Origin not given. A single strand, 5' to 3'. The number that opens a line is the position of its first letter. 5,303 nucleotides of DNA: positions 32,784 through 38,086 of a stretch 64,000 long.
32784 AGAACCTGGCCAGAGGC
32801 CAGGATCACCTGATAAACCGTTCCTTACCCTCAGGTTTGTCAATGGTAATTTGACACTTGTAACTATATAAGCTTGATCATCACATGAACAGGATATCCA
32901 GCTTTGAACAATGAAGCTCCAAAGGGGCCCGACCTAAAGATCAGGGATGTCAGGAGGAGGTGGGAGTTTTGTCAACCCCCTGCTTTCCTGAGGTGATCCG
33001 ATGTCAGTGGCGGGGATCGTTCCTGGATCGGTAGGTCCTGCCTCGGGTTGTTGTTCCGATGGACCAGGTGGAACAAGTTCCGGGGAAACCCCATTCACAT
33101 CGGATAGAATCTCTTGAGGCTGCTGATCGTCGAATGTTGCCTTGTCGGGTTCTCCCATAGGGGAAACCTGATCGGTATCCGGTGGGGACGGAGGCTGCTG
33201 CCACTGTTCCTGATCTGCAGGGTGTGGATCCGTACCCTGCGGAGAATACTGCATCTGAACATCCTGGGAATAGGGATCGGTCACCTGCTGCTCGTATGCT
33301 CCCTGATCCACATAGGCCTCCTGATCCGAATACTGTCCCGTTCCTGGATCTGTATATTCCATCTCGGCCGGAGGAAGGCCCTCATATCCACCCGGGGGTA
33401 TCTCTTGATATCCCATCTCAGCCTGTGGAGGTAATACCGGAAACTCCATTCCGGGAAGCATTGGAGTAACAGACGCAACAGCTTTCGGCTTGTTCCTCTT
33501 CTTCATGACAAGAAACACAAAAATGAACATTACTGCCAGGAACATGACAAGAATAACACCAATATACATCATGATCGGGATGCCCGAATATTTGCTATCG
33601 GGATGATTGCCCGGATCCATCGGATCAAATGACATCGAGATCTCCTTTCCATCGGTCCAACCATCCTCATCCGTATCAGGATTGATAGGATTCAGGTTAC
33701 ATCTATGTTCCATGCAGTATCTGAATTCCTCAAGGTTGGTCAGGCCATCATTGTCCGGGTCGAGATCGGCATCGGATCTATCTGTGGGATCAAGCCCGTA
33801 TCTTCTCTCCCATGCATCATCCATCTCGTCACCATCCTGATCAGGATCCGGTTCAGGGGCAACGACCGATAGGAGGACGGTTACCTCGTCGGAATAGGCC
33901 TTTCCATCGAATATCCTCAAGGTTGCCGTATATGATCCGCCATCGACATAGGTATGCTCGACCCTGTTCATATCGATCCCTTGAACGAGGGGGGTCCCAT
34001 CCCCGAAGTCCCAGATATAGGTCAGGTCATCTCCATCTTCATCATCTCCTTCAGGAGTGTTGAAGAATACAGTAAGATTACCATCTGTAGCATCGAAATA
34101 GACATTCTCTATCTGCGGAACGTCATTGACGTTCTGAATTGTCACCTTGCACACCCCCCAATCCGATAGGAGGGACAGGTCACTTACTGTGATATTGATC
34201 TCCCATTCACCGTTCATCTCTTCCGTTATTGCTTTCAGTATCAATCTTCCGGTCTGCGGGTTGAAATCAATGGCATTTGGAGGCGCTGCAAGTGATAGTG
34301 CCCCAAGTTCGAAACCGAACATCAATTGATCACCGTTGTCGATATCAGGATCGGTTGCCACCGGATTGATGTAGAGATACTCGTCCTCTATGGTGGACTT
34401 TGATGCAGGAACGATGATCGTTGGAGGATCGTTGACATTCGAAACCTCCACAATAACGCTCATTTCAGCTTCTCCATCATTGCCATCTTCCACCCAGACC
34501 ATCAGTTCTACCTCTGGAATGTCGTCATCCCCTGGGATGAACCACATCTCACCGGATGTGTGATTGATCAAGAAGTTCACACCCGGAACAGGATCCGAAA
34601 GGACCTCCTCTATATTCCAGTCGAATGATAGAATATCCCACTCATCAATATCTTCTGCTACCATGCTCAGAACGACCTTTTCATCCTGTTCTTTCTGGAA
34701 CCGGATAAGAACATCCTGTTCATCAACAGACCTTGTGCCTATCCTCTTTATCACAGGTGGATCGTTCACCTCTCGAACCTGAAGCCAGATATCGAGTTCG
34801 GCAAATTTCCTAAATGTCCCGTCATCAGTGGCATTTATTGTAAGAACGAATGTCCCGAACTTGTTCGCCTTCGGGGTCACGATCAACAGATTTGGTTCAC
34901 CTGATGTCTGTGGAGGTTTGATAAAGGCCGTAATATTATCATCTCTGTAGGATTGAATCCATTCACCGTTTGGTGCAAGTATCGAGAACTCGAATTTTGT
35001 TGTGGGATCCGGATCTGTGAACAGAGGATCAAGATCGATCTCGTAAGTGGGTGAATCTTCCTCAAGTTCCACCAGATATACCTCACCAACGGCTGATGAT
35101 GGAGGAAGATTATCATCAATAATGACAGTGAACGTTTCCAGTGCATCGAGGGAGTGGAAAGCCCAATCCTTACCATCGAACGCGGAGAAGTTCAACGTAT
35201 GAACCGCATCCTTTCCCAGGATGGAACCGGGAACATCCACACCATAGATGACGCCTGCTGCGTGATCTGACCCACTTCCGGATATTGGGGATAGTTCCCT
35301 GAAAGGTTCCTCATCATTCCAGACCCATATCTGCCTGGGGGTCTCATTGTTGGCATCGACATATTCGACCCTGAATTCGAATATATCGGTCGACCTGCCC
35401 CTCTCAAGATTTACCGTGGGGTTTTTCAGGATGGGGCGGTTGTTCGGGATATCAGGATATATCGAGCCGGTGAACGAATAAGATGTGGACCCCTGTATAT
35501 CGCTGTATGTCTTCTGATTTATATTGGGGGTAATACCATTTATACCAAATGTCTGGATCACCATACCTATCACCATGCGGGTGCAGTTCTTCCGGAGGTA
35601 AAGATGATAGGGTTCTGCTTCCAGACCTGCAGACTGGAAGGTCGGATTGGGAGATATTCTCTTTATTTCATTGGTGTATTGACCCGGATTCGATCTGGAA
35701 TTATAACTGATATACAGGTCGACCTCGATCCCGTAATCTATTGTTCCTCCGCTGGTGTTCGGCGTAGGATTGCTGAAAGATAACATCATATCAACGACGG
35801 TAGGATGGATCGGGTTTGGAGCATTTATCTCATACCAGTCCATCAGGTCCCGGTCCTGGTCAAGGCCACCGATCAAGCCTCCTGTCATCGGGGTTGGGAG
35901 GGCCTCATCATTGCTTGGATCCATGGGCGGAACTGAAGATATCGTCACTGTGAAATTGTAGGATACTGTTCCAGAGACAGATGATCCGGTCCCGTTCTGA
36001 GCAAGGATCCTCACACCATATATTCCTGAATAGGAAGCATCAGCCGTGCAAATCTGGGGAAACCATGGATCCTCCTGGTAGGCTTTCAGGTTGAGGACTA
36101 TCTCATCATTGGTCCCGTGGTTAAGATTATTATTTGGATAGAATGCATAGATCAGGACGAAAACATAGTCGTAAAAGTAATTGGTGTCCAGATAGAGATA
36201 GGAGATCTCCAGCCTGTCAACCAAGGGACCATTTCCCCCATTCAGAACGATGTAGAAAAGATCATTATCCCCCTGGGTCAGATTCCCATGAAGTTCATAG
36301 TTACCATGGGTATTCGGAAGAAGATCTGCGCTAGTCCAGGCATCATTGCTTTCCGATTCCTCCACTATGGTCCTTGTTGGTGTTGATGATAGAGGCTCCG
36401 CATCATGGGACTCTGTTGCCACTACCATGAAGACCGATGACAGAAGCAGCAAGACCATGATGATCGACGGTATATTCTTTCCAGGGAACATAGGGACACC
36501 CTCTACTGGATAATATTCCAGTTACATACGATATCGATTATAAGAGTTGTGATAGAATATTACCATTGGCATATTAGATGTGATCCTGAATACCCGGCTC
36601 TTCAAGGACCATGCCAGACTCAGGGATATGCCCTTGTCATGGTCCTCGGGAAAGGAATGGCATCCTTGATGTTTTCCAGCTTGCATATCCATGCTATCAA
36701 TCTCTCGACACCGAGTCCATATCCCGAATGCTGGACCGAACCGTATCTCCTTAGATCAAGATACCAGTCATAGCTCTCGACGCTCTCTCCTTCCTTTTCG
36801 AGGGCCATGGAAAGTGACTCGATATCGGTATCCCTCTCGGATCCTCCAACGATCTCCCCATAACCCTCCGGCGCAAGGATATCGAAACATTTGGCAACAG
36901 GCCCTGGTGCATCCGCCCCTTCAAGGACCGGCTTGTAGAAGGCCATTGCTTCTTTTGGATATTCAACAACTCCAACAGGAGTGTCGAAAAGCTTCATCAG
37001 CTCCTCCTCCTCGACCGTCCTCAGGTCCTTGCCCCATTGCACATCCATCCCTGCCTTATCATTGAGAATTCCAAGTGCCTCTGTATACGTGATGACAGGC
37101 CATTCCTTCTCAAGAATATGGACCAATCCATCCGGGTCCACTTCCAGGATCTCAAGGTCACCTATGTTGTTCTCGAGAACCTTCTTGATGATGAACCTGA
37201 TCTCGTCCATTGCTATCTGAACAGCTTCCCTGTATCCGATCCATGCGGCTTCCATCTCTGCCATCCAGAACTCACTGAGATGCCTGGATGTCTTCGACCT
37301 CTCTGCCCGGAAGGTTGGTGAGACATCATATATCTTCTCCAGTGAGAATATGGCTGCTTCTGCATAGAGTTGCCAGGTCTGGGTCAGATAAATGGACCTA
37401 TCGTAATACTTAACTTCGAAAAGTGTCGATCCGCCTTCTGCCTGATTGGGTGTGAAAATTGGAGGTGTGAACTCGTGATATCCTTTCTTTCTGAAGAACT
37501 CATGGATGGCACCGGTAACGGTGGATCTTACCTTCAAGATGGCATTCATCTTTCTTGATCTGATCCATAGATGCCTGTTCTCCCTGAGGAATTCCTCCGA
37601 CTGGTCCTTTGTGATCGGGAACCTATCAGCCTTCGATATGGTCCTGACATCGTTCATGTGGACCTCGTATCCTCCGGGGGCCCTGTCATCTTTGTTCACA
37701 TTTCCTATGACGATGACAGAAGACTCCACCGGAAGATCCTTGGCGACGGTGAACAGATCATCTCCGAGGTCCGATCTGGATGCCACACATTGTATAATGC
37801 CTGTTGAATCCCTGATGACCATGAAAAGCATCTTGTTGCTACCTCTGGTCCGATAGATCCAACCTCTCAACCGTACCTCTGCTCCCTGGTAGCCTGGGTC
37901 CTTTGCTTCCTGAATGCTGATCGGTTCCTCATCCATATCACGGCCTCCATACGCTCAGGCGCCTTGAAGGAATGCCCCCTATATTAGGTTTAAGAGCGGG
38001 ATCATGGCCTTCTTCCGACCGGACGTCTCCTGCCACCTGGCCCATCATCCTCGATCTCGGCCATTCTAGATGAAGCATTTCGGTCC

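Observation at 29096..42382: Cell-surface locus of three giant adhesin-like proteins plus a type-I membrane protein, two with matching acidic P/Q/E-rich cytoplasmic tails and one with an Arg-rich tail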

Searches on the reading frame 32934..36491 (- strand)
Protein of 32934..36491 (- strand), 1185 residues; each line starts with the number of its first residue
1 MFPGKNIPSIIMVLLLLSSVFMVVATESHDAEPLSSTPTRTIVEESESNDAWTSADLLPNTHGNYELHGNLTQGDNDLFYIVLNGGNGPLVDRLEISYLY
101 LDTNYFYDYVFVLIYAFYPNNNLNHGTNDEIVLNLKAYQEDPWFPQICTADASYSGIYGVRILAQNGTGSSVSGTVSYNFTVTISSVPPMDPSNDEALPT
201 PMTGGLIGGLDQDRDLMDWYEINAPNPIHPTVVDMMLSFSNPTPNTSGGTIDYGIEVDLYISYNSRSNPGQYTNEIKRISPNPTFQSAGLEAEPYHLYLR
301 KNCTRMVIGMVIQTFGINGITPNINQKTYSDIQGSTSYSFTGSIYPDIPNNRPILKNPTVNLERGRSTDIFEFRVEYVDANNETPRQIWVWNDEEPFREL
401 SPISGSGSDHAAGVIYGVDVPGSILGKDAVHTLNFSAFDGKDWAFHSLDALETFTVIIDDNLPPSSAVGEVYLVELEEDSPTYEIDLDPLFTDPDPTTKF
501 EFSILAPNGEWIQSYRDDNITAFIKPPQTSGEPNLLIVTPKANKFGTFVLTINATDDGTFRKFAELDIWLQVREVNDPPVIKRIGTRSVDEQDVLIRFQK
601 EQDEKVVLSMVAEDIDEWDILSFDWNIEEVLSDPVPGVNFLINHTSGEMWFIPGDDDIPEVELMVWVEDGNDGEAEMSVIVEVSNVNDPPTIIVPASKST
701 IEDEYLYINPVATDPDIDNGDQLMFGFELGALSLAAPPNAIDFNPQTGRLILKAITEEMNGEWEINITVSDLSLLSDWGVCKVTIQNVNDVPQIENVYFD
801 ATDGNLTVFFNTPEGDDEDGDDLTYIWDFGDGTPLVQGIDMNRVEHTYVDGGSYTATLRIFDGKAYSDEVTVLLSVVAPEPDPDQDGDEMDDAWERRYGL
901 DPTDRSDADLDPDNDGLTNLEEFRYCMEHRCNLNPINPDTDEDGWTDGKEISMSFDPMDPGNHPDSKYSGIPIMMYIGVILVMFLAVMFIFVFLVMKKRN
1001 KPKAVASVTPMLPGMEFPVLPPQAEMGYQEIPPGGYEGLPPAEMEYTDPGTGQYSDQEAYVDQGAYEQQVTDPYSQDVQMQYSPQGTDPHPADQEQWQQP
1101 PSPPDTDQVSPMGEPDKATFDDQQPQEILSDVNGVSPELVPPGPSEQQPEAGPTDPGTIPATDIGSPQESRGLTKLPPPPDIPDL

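Call 4: search_protein_families(library=pfam, proteins=[window:32934-36491:-], max_evalue=0.01)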
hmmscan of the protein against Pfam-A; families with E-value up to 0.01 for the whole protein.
window:32934-36491:- (1185 aa): 4 families
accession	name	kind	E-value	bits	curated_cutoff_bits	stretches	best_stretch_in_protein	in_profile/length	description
PF18911.6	PKD_4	-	1e-12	48.4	27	1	790-868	2-76/85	PKD domain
PF00801.26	PKD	-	2.2e-11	44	23.5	1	805-865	14-70/80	PKD domain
PF17963.7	Big_9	-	3.8e-06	28.1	23.6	0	687-777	1-82/89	Bacterial Ig domain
PF17803.7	Cadherin_4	-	7.9e-05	23.5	25.1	1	679-724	3-48/71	Bacterial cadherin-like domain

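Call 5: search_protein_families(library=ncbifam, proteins=[window:32934-36491:-], max_evalue=0.01)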
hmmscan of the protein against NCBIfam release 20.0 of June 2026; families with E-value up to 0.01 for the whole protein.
window:32934-36491:- (1185 aa): 6 families
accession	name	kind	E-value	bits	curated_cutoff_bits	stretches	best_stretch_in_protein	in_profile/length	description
NF012211.1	tand_rpt_95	domain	6.5e-14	51.7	90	2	640-692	42-93/98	tandem-95 repeat protein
NF038112.1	myxo_dep_M36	subfamily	3.1e-13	47.8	1500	1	548-881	1260-1568/1604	myxosortase-dependent M36 family metallopeptidase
NF047639.1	throspo3_MtsD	equivalog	0.0019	16.4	800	1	884-924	482-522/651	cell-cell cohesion protein MtsD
NF042425.1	Amuc_1099_fam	equivalog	0.002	17.7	50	1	889-924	107-142/321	Amuc_1099 family pilus-like system protein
NF033765.2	gliding_CglD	equivalog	0.0041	14.9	400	1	882-953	58-121/1124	adventurous gliding motility lipoprotein CglD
TIGR00864.1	PCC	subfamily_domain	0.0087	12.4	1861.4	0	823-860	1087-1121/2700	polycystin cation channel protein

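Call 57: find_homologous_proteins(query=window:32934-36491:-, max_evalue=0.001)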
Query window:32934-36491:- (1185 aa): 14 proteins with E <= 0.001 among 8000 candidates.
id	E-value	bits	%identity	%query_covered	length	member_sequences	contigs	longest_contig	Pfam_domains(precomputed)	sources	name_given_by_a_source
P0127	0.0e+0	2747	100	100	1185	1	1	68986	PF00801.27,PF17963.8,PF18911.7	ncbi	-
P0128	0.0e+0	1351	55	95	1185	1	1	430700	PF00801.27,PF17963.8,PF18911.7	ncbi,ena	-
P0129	0.0e+0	1350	56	90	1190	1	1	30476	PF00801.27,PF17963.8,PF18911.7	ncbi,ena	-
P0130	0.0e+0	1343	54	95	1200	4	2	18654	PF00801.27,PF17963.8,PF18911.7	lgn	-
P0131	0.0e+0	1309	55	89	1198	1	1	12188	PF00801.27,PF18911.7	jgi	jgi:hypothetical protein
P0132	0.0e+0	1183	51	88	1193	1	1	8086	PF00801.27,PF17963.8,PF18911.7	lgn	-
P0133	0.0e+0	1042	48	88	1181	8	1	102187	PF00801.27,PF17963.8,PF17803.8,PF18911.7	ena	-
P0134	4.7e-262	891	41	98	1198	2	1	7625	PF00801.27,PF18911.7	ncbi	-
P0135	1.3e-258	880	41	92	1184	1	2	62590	PF00801.27,PF18911.7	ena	-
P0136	5.4e-247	841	42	86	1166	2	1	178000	PF00801.27,PF18884.6,PF18911.7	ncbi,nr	ncbi:MAG: PKD domain-containing protein [Candidatus Thermoplasmatota archaeon]|nr:PKD domain-contain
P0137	7.2e-242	824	41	86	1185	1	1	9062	PF00801.27,PF18884.6,PF18911.7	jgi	-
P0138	9.8e-241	820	40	100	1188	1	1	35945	PF00801.27,PF17963.8,PF17803.8,PF18911.7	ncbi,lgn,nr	ncbi:MAG: PKD domain-containing protein [Candidatus Thermoplasmatota archaeon]|nr:PKD domain-contain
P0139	1.1e-14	72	45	5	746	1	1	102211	PF22352.3,PF00801.27,PF17963.8,PF17892.8,PF18911.7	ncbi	-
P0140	1.6e-10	58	28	12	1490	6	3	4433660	PF22352.3,PF00801.27,PF12768.14,PF13385.14,PF18911.7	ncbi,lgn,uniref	ncbi:PKD domain-containing protein [Arthrobacter sp. R-11]|uniref:PKD domain-containing protein n=1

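Call 61: search_solved_structures(query=window:32934-36491:-, max_evalue=0.01)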
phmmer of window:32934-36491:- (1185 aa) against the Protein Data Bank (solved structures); distinct sequences matched with E-value up to 0.01: 10.
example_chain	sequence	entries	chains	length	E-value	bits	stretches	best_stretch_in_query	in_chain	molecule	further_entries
4jgu_A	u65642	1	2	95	1.8e-05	26.2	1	808-875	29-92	ColH protein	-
4aqo_A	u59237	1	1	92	3e-05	25.5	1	807-866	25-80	COLLAGENASE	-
4jrw_A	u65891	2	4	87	3.9e-05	25.1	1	808-866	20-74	Collagenase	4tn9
2y72_A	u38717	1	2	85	3.9e-05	25.1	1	808-866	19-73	COLLAGENASE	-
4u7k_A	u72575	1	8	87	0.00014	23.3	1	808-871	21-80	ColH protein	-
4u6t_A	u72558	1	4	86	0.00015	23.2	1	808-871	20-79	ColH protein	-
4l9d_A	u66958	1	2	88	0.00022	22.6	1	806-875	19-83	Protease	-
2c26_A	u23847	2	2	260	0.00063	21.1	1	802-882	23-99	ENDOGLUCANASE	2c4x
6aem_A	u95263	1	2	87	0.00082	20.7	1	801-874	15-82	PKD domain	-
2y3u_A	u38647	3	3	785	0.0014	19.9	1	807-866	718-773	COLLAGENASE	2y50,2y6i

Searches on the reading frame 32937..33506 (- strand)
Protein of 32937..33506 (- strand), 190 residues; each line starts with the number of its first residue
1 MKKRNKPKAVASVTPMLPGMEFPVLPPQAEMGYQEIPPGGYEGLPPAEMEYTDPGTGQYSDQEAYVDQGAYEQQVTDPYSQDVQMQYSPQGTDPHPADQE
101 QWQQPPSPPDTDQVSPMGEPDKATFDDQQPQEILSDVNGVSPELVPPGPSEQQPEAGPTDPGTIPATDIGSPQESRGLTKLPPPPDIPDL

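Call 38: search_protein_families(library=pfam, proteins=[window:32937-33506:-], max_evalue=10)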
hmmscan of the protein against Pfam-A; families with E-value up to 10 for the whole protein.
seq(190 aa): 0 families

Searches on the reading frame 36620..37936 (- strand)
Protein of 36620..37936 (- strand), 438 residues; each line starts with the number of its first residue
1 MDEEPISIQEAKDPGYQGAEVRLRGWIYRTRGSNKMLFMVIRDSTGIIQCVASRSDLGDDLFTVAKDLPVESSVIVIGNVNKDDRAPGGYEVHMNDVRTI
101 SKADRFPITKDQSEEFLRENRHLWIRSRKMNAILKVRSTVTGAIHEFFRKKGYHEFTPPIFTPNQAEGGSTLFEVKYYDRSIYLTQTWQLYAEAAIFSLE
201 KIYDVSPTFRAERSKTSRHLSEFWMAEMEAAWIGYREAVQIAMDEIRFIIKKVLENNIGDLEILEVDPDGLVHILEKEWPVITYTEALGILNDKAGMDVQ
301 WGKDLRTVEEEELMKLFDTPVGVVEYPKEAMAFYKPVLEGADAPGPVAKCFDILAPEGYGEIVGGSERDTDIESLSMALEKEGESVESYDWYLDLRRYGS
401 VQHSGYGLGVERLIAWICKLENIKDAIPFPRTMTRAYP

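Call 4: search_protein_families(library=pfam, proteins=[window:36620-37936:-], max_evalue=0.01)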
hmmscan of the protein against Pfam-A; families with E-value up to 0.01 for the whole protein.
window:36620-37936:- (438 aa): 2 families
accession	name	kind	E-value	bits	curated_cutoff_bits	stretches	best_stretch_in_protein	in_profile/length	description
PF00152.25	tRNA-synt_2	-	6.9e-65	219.5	25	1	114-432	2-307/308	tRNA synthetases class II (D, K and N)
PF01336.31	tRNA_anti-codon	-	6.2e-18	64.9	27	1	21-99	1-74/75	OB-fold nucleic acid binding domain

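Call 5: search_protein_families(library=ncbifam, proteins=[window:36620-37936:-], max_evalue=0.01)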
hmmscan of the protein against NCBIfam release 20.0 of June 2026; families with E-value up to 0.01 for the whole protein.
window:36620-37936:- (438 aa): 17 families
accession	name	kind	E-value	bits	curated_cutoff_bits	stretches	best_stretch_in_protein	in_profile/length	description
NF003037.0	PRK03932.1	equivalog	1.4e-138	462.6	414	1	6-437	4-450/451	asparagine--tRNA ligase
TIGR00457.1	asnS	equivalog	1.8e-122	409.5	342.6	1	17-437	15-454/455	asparagine--tRNA ligase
NF003483.0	PRK05159.1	equivalog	5.5e-94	315.5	353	1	14-438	13-438/438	aspartate--tRNA(Asn) ligase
TIGR00458.1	aspS_nondisc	equivalog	3.8e-75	253.5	368.4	1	13-438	7-428/428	aspartate--tRNA(Asn) ligase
NF005052.0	PRK06462.1-1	equivalog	4.1e-52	177.4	368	1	108-432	20-346/353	asparagine synthetase A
NF005054.0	PRK06462.1-4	equivalog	2.6e-37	128.6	309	1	122-432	13-311/318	asparagine synthetase A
NF001750.0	PRK00476.1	equivalog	8.8e-37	126.7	443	2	17-259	17-271/590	aspartate--tRNA ligase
TIGR00459.1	aspS_bact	equivalog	6.8e-36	123.8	373.85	2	18-288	16-278/586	aspartate--tRNA ligase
NF001756.1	PRK00484.1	subfamily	1.8e-29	102.8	468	1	15-431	48-484/488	lysine--tRNA ligase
TIGR00499.1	lysS_bact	equivalog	2e-24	86.1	427.6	2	17-305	52-338/496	lysine--tRNA ligase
NF005053.0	PRK06462.1-3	equivalog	2.5e-21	76.5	322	1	174-425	11-260/274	asparagine synthetase A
NF009460.0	PRK12820.1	equivalog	1.4e-18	66.4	1379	1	14-234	31-275/723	bifunctional aspartyl-tRNA synthetase/aspartyl/glutamyl-tRNA amidotransferase subunit C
NF002821.0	PRK02983.1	equivalog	3.1e-17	61.9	742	1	16-308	657-949/1102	bifunctional lysylphosphatidylglycerol synthetase/lysine--tRNA ligase LysX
NF005055.0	PRK06462.1-5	equivalog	8.3e-17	61.3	389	1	183-433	88-335/341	asparagine synthetase A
NF009101.0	PRK12445.1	subfamily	6e-13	48.1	1026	1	20-255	67-307/505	lysine--tRNA ligase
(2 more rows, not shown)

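Call 9: find_encoding_contigs(protein=window:36620-37936:-, flank=10000, max_places=6)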
Protein window:36620-37936:- (438 aa): no gene with exactly this product is on record in the collection.

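Call 15: find_related_loci(query=window:36620-37936:-, collection=genome_contigs, flank=10000)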
Query window:36620-37936:- (438 aa) in genome_contigs; peptide patterns used: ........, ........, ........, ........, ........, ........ (x = any residue, [..] = any of these).
491 stretches matched a pattern; 448 encode a relative of the query (tblastn E <= 1e-3); the best 80 are kept; 80 distinct loci.
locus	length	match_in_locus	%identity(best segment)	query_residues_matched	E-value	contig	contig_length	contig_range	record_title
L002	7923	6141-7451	80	1-437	0e+0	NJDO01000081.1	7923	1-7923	MAG: Thermoplasmatales archaeon ex4484_6 ex4484_6_scaffold_8122_length_7923__count_978, whole genome shotgun sequence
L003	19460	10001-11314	80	1-438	0e+0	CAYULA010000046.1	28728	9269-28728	MAG TPA_asm: uncultured Thermoplasmatales archaeon isolate SRP141376_co4_191 genome assembly, contig: NODE_2978_length_2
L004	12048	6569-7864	78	7-438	0e+0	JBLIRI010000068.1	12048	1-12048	MAG: Thermoplasmatota archaeon isolate MG1_202007_bin_818 MG1_202007_bin_818_scaffold_68, whole genome shotgun sequence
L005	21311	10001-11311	76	1-438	0e+0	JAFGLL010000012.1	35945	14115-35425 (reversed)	MAG: Thermoplasmatota archaeon isolate Zod_Metabat.400 k87_1875299, whole genome shotgun sequence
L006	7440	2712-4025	75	1-438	0e+0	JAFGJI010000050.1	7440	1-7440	MAG: Thermoplasmatota archaeon isolate Zod_Metabat.266 k87_1732895, whole genome shotgun sequence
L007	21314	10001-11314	73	1-438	0e+0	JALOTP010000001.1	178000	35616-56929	MAG: Thermoplasmatota archaeon isolate Prado236 scaffold_15, whole genome shotgun sequence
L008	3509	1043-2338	75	7-438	0e+0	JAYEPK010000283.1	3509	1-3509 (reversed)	MAG: Thermoplasmatota archaeon isolate MAG002 MAG002_283, whole genome shotgun sequence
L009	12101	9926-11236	73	1-438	0e+0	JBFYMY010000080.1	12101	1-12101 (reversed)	MAG: Thermoplasmatales archaeon isolate PPR_0074 k121_4899243, whole genome shotgun sequence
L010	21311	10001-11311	74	1-438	0e+0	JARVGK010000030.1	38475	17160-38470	MAG: Thermoplasmatota archaeon isolate M17C-73-04 NODE_30_length_38475_cov_5.371764, whole genome shotgun sequence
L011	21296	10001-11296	74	7-438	0e+0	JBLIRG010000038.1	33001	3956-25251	MAG: Thermoplasmatota archaeon isolate MG1_202111_bin_239 MG1_202111_bin_239_scaffold_38, whole genome shotgun sequence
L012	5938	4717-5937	78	7-413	0e+0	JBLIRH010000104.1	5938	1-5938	MAG: Thermoplasmatota archaeon isolate MG1_202108_bin_178 MG1_202108_bin_178_scaffold_105, whole genome shotgun sequence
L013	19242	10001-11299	75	7-438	0e+0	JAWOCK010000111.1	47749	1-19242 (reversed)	MAG: Thermoplasmatota archaeon isolate BLK5-1.bin.203 k191_3324104, whole genome shotgun sequence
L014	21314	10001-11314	81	1-438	0e+0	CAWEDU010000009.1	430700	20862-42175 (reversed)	MAG: uncultured Thermoplasmatales archaeon isolate MFD03804.bin.2.29 genome assembly, contig: contig_53627, whole genome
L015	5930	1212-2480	71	17-438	0e+0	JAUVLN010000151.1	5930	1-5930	MAG: Thermoplasmatota archaeon isolate CSMAG_507 CSMAG_507_k141_52340_length_5930_cov_8.0000, whole genome shotgun seque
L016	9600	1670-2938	71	17-438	0e+0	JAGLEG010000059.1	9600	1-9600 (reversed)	MAG: Thermoplasmata archaeon isolate SW_4_56 ROV167.bin.56.fa_59, whole genome shotgun sequence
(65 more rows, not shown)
